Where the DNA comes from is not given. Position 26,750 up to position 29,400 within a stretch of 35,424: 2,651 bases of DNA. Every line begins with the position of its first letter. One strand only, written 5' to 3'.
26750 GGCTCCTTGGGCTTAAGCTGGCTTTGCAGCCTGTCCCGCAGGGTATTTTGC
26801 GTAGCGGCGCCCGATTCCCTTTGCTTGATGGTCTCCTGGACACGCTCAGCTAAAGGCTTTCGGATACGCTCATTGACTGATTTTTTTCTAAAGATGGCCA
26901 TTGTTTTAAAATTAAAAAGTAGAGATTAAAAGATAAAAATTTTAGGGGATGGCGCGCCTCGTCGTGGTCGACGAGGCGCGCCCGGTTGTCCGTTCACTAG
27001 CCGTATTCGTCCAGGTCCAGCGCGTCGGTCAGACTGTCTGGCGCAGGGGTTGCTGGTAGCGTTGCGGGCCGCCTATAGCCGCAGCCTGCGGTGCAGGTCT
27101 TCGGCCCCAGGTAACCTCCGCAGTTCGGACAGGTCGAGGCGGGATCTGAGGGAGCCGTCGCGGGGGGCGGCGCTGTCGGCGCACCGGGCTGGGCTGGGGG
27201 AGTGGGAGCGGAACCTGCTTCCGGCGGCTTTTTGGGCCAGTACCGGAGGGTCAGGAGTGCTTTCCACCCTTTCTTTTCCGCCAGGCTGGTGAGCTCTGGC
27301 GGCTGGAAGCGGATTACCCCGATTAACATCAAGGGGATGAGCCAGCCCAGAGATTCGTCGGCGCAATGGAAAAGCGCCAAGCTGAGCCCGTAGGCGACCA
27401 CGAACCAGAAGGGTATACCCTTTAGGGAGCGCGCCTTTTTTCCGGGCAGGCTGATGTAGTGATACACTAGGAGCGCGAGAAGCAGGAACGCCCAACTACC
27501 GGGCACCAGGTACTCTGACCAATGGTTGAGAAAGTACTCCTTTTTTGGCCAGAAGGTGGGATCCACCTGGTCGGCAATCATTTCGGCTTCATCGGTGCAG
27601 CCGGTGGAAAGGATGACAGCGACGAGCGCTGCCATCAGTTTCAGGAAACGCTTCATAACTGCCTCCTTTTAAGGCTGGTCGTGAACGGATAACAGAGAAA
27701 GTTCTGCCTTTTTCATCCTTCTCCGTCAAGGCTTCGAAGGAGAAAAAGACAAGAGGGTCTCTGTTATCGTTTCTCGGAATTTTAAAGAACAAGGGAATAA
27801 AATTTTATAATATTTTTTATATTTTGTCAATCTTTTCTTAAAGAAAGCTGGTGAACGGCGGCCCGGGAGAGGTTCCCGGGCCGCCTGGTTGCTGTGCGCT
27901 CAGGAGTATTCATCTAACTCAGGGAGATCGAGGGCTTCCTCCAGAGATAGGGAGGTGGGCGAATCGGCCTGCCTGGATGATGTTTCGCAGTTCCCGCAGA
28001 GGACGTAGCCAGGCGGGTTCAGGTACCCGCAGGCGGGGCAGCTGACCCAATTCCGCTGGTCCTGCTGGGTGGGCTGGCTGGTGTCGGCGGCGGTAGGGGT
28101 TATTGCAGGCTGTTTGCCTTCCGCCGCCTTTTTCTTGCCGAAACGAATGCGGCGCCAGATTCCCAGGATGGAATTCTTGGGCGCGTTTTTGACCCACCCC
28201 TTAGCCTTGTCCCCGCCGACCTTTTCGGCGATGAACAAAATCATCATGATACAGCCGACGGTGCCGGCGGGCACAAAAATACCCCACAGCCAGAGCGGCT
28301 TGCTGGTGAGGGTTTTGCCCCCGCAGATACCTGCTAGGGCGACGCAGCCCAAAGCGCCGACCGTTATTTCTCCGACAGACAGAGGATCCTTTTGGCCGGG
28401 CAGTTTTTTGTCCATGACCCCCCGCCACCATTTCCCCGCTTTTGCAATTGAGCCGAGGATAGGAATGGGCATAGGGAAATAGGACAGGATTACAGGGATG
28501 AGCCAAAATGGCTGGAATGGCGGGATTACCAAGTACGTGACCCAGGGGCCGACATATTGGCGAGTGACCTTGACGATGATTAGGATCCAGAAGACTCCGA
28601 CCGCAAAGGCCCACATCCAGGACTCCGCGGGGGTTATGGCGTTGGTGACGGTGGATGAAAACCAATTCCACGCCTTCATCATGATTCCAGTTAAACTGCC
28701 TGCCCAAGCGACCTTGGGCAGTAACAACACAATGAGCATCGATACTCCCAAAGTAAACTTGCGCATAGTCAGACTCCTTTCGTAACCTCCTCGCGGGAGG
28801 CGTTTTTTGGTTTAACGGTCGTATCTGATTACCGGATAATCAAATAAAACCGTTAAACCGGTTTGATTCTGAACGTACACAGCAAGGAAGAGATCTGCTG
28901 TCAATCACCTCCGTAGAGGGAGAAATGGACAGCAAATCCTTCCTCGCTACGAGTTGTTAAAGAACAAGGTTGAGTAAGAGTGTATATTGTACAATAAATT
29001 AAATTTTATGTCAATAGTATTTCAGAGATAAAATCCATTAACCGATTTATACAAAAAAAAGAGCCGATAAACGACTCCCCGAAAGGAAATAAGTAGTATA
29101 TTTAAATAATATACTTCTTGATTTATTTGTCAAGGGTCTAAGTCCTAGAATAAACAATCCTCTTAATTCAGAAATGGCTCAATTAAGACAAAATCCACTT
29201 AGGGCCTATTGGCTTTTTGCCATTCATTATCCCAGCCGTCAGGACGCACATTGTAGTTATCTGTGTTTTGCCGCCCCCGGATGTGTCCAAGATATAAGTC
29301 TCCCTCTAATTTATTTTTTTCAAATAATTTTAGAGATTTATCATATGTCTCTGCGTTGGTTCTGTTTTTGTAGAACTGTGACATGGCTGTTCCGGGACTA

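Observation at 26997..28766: Paralogous membrane proteins ending in a zinc ribbon plus a conserved acidic ...ALDL..LDEY[GS] C-terminal tail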

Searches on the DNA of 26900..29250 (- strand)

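Call 88: search_rna_families(source=window, start=26900, end=29250, threshold=evalue, max_evalue=1)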
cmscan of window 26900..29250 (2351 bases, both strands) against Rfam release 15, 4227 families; matches with E-value up to 1: 5.
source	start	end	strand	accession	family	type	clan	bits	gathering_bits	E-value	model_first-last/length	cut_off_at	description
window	27690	27766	-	RF04265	mir-4650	Gene; miRNA;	-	31.2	80.7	0.00039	1-97/97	no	mir-4650 microRNA precursor family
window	27690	27766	+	RF04265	mir-4650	Gene; miRNA;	-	25.1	80.7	0.023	1-97/97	no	mir-4650 microRNA precursor family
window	28871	28959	-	RF00053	mir-7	Gene; miRNA;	-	23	51.8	0.12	1-91/91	no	mir-7 microRNA precursor family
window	27692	27764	-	RF03861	mir-4484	Gene; miRNA;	-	22.6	90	0.66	1-89/89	no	mir-4484 microRNA precursor family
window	27766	27892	+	RF00004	U2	Gene; snRNA; splicing;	CL00006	20.7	46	0.23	1-192/192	no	U2 spliceosomal RNA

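Call 93: build_rna_model(alignment_id=A12)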
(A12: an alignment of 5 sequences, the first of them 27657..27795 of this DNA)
Model R1 built from alignment A12 (5 sequences, 167 columns); structure: RNAalifold consensus.
model positions 140; base pairs 33; branch points 1; effective number of sequences 1.94; information 0.59 bits per position. Calibrated on 0.2 Mb of random sequence (short: E-values are rough).
structure used (alignment columns):
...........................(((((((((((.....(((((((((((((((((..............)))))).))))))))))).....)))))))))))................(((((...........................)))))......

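Call 94: search_with_rna_model(model_id=R1, sources=[window, L001, L003, L004, L008, L009, L010, L013, L014], max_evalue=1)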
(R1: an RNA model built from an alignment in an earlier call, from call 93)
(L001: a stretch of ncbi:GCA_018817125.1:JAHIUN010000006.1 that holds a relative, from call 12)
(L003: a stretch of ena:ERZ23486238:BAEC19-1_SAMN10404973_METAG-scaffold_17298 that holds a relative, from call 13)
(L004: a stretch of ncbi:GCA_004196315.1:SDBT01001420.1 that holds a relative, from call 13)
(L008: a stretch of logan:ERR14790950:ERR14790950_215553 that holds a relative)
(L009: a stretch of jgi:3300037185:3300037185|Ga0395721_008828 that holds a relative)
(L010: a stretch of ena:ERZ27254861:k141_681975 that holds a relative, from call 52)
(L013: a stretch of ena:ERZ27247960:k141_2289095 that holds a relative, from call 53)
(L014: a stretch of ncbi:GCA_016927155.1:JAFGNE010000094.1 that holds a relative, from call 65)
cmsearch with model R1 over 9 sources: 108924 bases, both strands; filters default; matches with E-value up to 1: 22.
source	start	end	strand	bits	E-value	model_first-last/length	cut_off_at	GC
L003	4577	4716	+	151.6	1e-31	1-140/140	no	0.42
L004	10994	11133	+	151.6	1e-31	1-140/140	no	0.42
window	27657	27795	-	140.5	3.3e-29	1-140/140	no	0.44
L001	4493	4632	+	139.2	6.2e-29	1-140/140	no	0.43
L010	1578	1713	+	113.7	3.3e-23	1-140/140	no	0.46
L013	3137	3292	+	105.5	2.2e-21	1-140/140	no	0.49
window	27658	27796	+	41.1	6.1e-07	1-140/140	no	0.44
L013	3137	3238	-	37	5.1e-06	24-140/140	no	0.45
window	28827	28970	-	32.4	5.3e-05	1-140/140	no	0.43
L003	4603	4683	-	32.1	6.4e-05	27-107/140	no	0.46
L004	11020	11100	-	32.1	6.4e-05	27-107/140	no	0.46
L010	1582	1691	-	31.7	7.8e-05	1-140/140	no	0.42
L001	4492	4616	-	31.2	0.0001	1-140/140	no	0.42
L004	9796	9917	+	28.6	0.00039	1-140/140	no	0.42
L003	3467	3583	+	27.4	0.00071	1-140/140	no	0.43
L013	1968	2090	+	26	0.0015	1-140/140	no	0.48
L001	3386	3502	+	24.4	0.0033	1-140/140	no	0.43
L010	427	548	+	17.6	0.11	1-140/140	no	0.48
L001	7499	7657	+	17.6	0.12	1-140/140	no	0.44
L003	13297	13386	-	13.8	0.81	1-140/140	no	0.27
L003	7604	7762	+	13.6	0.9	1-140/140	no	0.4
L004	14021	14179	+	13.6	0.9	1-140/140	no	0.4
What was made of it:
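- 28767..29014 (-): Promoter-like site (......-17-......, 29014-28986) and structured 5' leader of C (28767-28970), with the same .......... motif. In the consensus fold the motif pairs with the SD. The D-leader covariance model detects it at E = 5e-5 (call 94).
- Checked: Caveat: 'paralogous' is shown only for the C-terminal module and, at RNA level, the 5' leaders (call 94).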

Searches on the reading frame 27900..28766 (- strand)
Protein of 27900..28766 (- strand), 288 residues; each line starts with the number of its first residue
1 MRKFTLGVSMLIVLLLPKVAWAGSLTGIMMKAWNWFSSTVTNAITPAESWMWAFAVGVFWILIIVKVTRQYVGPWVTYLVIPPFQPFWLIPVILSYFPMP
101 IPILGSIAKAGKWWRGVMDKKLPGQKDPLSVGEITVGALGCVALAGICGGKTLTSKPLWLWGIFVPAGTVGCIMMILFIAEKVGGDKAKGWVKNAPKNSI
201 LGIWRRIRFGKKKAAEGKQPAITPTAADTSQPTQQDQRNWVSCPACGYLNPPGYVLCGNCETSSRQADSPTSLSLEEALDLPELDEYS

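Call 6: search_protein_families(library=pfam, proteins=[window:27900-28766:-], max_evalue=0.1)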
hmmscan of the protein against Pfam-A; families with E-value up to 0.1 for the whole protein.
window:27900-28766:- (288 aa): 3 families
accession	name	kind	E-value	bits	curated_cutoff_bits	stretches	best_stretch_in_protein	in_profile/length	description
PF24463.1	DUF7577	-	0.00025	21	28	1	241-260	3-22/27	Domain of unknown function (DUF7577)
PF12773.13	DZR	-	0.024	15.2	27.3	1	243-263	1-21/45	Double zinc ribbon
PF13248.11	Zn_ribbon_3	-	0.039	13.9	27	1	241-262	3-24/26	zinc-ribbon domain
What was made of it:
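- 27987..28040 (-): Zinc ribbon of C (aa 243-260): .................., i.e. CxxC-x10-CxxC. Sub-threshold Pfam hits: DUF7577 at E = 2.5e-4, plus DZR and Zn_ribbon_3 (call 6).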

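Call 10: find_homologous_proteins(query=window:27900-28766:-, max_evalue=0.01)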
Query window:27900-28766:- (288 aa): 3 proteins with E <= 0.01 among 1271 candidates.
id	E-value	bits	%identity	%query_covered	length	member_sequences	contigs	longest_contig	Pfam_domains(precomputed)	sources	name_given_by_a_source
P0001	4.5e-194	662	100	100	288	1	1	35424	-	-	-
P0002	2.1e-131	456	70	94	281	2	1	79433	-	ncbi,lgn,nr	ncbi:zinc ribbon domain-containing protein [Patescibacteria group bacterium]|nr:zinc ribbon domain-c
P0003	1.0e-96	342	57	98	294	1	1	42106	-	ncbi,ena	-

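Call 12: find_encoding_contigs(protein=P0002, flank=10000, max_places=4)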
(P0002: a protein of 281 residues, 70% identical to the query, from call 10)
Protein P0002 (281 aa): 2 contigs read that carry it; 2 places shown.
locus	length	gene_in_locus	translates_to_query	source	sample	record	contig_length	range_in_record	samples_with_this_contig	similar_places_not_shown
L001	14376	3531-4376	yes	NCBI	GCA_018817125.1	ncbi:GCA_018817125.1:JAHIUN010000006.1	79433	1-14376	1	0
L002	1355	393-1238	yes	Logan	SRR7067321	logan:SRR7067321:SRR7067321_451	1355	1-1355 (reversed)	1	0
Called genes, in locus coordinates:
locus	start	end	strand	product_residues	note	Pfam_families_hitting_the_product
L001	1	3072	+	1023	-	?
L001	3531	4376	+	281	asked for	-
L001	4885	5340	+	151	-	-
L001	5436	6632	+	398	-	-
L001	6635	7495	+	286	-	-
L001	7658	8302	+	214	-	-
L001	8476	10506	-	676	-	PF18915:DUF5667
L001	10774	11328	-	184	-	PF04542:Sigma70_r2, PF08281:Sigma70_r4_2, PF04545:Sigma70_r4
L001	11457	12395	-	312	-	-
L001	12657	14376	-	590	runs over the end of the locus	PF00117:GATase, PF07722:Peptidase_C26 (weak), PF02540:NAD_synthase (weak), PF00764:Arginosuc_synth (weak), PF06508:QueC (faint), PF00958:GMP_synt_C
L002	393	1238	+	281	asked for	-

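Call 13: find_encoding_contigs(protein=P0003, flank=10000, max_places=4)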
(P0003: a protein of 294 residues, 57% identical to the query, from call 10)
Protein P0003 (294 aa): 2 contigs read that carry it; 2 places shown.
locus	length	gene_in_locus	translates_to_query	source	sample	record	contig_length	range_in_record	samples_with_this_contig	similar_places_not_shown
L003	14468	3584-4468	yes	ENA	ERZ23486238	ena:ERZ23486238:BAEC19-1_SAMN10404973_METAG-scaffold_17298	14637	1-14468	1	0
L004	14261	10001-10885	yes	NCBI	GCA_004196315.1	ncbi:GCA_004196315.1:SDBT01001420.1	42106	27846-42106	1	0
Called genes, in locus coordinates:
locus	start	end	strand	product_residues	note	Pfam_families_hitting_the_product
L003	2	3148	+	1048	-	?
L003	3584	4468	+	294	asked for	-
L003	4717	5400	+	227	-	-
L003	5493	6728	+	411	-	-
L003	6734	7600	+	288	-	-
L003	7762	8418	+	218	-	-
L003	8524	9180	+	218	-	-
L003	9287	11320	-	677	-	PF18915:DUF5667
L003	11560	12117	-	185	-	PF04542:Sigma70_r2, PF08281:Sigma70_r4_2, PF04545:Sigma70_r4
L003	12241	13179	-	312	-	-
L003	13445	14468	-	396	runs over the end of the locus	?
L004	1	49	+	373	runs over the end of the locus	-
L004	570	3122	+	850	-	-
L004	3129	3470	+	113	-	-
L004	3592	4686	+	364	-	-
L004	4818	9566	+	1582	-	-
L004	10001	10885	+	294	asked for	-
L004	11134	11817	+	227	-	-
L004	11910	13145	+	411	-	-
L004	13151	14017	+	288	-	-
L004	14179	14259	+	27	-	?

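Call 18: search_protein_families(library=ncbifam, proteins=[window:27900-28766:-], max_evalue=0.1)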
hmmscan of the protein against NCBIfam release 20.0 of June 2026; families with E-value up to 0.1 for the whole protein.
window:27900-28766:- (288 aa): 1 family
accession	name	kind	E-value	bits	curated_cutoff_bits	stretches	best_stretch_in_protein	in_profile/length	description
NF004477.0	PRK05815.1-1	equivalog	0.039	13.4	280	1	42-93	137-189/268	F0F1 ATP synthase subunit A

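Call 19: search_protein_families(library=padloc, proteins=[window:27900-28766:-], max_evalue=0.1)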
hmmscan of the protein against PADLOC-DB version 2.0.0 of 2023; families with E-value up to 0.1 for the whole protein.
window:27900-28766:- (288 aa): 0 families

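Call 20: search_protein_families(library=phrogs, proteins=[window:27900-28766:-], max_evalue=0.1)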
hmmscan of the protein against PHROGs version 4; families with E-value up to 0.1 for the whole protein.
window:27900-28766:- (288 aa): 1 family
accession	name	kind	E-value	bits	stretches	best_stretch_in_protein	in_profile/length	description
phrog_6332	-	unknown function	0.027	15.4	1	236-278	3-49/60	-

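Call 50: search_protein_representatives(alignment_id=A5)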
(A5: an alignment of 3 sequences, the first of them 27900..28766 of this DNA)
Query: 3 sequences, 290 profile positions. Proteins with E-value up to 0.001 (for the whole library): 11; up to 1e-10: 4; up to 1e-30: 2. The best 11 are listed.
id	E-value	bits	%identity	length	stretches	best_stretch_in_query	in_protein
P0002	3.1e-168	574.5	-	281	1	10-290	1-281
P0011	3.9e-37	144.2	-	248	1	27-266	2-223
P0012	6.9e-26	107.3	-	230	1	27-210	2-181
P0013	1.8e-11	60.0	-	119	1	166-263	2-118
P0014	5.7e-06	41.9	-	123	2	214-263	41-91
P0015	1.4e-05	40.6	-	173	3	235-284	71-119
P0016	2.7e-04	36.5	-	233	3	230-277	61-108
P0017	4.0e-04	35.9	-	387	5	213-272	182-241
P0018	6.2e-04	35.3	-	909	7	214-277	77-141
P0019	7.4e-04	35.0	-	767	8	219-269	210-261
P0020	7.5e-04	35.0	-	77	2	242-271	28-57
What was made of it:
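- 27900..28766 (-): Gene C: 288-aa membrane protein. Signal-like N-terminus, four hydrophobic segments, then a C-terminal basic stretch, linker, ribbon and tail. Remote homologues P0011, P0012 and P0013 (call 50).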

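Call 52: find_encoding_contigs(protein=P0011, flank=10000)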
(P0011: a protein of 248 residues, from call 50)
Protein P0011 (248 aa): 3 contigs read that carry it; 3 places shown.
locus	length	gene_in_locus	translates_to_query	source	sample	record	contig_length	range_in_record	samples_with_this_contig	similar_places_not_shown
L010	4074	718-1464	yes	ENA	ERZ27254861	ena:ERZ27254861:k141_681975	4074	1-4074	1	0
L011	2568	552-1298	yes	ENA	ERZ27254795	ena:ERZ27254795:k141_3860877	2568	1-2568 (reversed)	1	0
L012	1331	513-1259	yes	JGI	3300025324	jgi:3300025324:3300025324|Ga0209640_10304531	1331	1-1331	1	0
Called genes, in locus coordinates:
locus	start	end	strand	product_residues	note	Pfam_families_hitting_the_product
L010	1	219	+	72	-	?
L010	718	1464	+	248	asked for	-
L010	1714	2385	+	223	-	-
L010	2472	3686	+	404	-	-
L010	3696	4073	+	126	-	?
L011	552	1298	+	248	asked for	-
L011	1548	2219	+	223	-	-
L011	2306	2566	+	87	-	?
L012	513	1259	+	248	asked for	-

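Call 53: find_encoding_contigs(protein=P0012, flank=10000)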
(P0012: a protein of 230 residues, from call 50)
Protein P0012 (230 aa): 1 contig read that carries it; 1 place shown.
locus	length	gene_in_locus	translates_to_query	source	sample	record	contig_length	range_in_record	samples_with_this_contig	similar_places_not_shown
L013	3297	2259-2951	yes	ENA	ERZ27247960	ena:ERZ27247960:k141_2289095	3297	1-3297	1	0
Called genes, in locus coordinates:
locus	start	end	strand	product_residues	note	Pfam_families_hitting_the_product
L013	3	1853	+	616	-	?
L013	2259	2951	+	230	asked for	-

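Call 61: search_protein_families(library=pfam, proteins=[L004:570-3122:+, L004:3129-3470:+, L004:3592-4686:+, L010:1714-2385:+, L010:2472-3686:+, P0011, P0012], max_evalue=0.05)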
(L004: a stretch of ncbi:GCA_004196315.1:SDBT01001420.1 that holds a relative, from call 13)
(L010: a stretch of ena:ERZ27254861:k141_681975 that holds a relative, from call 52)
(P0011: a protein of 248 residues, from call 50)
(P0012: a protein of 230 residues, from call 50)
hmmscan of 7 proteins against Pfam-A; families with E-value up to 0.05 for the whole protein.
L004:570-3122:+ (850 aa): 3 families
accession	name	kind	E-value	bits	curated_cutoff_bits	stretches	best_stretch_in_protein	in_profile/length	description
PF12018.13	FAP206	-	0.0022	17.8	33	1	141-188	64-111/272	Domain of unknown function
PF18175.6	HU-CCDC81_bac_2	-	0.017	15.5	35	0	493-539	3-47/70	CCDC81-like prokaryotic HU domain 2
PF05209.18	MinC_N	-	0.019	15.5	27.3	0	415-474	16-70/71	Septum formation inhibitor MinC, N-terminal domain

L004:3129-3470:+ (113 aa): 1 family
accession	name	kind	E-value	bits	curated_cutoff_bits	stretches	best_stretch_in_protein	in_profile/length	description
PF02190.22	LON_substr_bdg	-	0.036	14.4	28.7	1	13-97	103-186/200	ATP-dependent protease La (LON) substrate-binding domain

L004:3592-4686:+ (364 aa): 0 families

L010:1714-2385:+ (223 aa): 3 families
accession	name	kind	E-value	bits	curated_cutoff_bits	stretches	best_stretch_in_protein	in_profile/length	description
PF01783.29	Ribosomal_L32p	-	0.0062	17.1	21.3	1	174-202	24-50/56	Ribosomal L32p protein family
PF01925.25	TauE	-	0.023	14.8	32.6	1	89-136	61-109/237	Sulfite exporter TauE/SafE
PF15801.11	zf-C6H2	-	0.037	14.6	30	0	178-197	13-33/47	zf-MYND-like zinc finger, mRNA-binding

L010:2472-3686:+ (404 aa): 1 family
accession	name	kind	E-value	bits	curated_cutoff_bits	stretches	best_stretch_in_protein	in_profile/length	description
PF00046.35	Homeodomain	-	0.0086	16.3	22.9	1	237-273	12-48/57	Homeodomain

P0011 (248 aa): 4 families
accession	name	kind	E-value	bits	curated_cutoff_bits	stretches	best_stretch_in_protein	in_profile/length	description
PF24463.1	DUF7577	-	0.00051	20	28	1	199-219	4-24/27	Domain of unknown function (DUF7577)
PF12773.13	DZR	-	0.0011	19.5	27.3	1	200-220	1-21/45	Double zinc ribbon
PF13240.11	Zn_Ribbon_1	-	0.0092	16.2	25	1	200-220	2-22/23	zinc-ribbon domain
PF20506.3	DUF6732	-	0.018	15.3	27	0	42-65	25-48/72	Family of unknown function (DUF6732)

P0012 (230 aa): 0 families
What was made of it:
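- Closest known: Generic zinc-ribbon Pfam families. Same: The best hit is DUF7577 at E = 2.5e-4 (calls 6, 61).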

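Call 65: find_encoding_contigs(protein=P0013, flank=10000)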
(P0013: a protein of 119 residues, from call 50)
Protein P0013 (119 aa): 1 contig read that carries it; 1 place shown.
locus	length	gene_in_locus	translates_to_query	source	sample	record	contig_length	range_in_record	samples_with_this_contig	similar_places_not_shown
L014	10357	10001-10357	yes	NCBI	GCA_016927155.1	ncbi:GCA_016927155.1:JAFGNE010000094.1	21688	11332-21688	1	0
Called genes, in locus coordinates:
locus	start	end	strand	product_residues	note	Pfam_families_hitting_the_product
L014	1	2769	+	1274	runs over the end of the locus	-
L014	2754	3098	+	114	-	-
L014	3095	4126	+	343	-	-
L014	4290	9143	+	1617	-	-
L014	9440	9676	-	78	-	-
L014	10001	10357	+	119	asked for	PF24463:DUF7577 (weak), PF13240:Zn_Ribbon_1 (weak)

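Call 78: predict_structure(alignment_id=A8)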
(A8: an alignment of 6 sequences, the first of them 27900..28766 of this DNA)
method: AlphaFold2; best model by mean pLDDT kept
length: 288 residues; sequences in the alignment: 6
mean_pLDDT: 49.8   pTM: 0.28
mean pLDDT of the five models: 49.8, 48.9, 47.4, 46.4, 43.2
residues with pLDDT >= 90: 0; 70-90: 2; 50-70: 165; < 50: 121
segments of 3 or more residues with pLDDT < 50: 21-23, 25-27, 39-41, 43-46, 75-89, 97-100, 149-154, 159-164, 210-237, 261-288
pLDDT, mean of each block of 10 residues (from residue 1): 61 61 49 53 49 53 52 48 45 51 50 56 55 59 52 49 50 60 58 59 56 33 27 42 59 53 32 35 32
secondary structure, 60 per line:
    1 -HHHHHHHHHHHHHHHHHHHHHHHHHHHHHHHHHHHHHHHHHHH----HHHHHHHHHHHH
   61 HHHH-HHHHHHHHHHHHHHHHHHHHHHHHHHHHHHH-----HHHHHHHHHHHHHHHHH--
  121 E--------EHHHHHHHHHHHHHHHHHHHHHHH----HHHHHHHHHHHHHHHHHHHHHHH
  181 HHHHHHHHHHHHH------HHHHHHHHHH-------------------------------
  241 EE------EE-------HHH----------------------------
elements in order: H2-44 H49-64 H66-96 H102-118 H131-153 H158-193 H200-209
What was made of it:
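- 28041..28214 (-): C juxtamembrane basic stretch (aa 185-213) and variable P/A/T/Q linker (aa 214-242). AF2 pLDDT is ~30 in the linker and tail (call 78).
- On C-terminal short linear docking motif on a disordered linker (FtsZ-CTC / SSB-tip kind): AF2 pLDDT is ~30 for residues 210-237 and 261-288 of C. The model is weak overall (call 78).
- Tried and rejected: C with six sequences gave pLDDT 50 (call 78).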

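Call 80: search_protein_families(library=pfam, proteins=[L014:1-2769:+], max_evalue=0.01)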
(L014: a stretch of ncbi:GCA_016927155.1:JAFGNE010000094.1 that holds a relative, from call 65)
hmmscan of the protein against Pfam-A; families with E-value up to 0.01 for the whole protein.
L014:1-2769:+ (922 aa): 0 families
